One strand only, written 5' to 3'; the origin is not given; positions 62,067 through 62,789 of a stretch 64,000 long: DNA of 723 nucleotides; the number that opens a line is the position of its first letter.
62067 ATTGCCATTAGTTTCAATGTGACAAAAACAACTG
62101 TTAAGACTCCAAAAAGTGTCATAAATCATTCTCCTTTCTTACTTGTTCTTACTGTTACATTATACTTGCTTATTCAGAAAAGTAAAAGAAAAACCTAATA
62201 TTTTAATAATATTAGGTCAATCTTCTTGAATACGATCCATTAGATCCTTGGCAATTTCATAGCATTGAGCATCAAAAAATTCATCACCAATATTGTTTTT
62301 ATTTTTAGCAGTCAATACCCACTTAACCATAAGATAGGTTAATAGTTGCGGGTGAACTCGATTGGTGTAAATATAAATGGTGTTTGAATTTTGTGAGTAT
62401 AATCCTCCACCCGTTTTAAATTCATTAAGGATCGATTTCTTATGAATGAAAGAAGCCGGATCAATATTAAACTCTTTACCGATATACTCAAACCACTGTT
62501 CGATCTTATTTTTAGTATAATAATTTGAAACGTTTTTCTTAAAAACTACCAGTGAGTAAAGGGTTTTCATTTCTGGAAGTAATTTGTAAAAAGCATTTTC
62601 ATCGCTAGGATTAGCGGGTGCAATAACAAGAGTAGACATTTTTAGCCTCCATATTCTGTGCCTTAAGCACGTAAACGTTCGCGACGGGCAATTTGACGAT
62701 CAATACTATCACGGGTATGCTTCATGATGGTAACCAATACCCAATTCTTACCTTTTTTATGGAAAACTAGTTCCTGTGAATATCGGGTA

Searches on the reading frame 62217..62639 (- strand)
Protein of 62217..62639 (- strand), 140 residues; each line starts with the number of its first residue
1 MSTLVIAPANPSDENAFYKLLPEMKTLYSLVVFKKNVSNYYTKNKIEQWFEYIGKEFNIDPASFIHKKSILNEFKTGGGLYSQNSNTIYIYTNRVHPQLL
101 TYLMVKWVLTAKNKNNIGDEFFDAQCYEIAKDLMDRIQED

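Call 44: find_encoding_contigs(protein=window:62217-62639:-, flank=10000, max_places=4)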
Protein window:62217-62639:- (140 aa): 7 contigs read that carry it; 4 places shown.
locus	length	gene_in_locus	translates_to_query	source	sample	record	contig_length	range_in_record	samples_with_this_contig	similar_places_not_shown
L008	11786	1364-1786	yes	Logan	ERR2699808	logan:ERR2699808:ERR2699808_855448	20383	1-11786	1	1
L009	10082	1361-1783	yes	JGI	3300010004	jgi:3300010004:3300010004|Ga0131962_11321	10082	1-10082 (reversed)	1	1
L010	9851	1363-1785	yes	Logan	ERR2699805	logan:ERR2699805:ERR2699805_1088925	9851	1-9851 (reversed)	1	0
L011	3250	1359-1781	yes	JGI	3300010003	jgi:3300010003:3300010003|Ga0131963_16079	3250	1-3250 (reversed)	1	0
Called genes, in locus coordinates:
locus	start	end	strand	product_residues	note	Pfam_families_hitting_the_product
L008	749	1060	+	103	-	-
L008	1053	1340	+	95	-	-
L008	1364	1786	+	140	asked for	-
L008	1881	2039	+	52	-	-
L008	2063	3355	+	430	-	PF01068:DNA_ligase_A_M, PF14743:DNA_ligase_OB_2 (faint)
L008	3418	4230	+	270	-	PF06725:3D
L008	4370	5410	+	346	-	-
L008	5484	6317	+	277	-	PF00303:Thymidylat_synt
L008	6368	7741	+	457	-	-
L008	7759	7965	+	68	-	-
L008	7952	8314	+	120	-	PF00565:SNase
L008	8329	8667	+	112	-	PF13876:Phage_gp49_66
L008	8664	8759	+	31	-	-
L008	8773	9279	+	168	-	PF00186:DHFR_1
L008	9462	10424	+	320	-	PF27337:YorF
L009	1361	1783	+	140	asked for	-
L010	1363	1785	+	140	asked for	-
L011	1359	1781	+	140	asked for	-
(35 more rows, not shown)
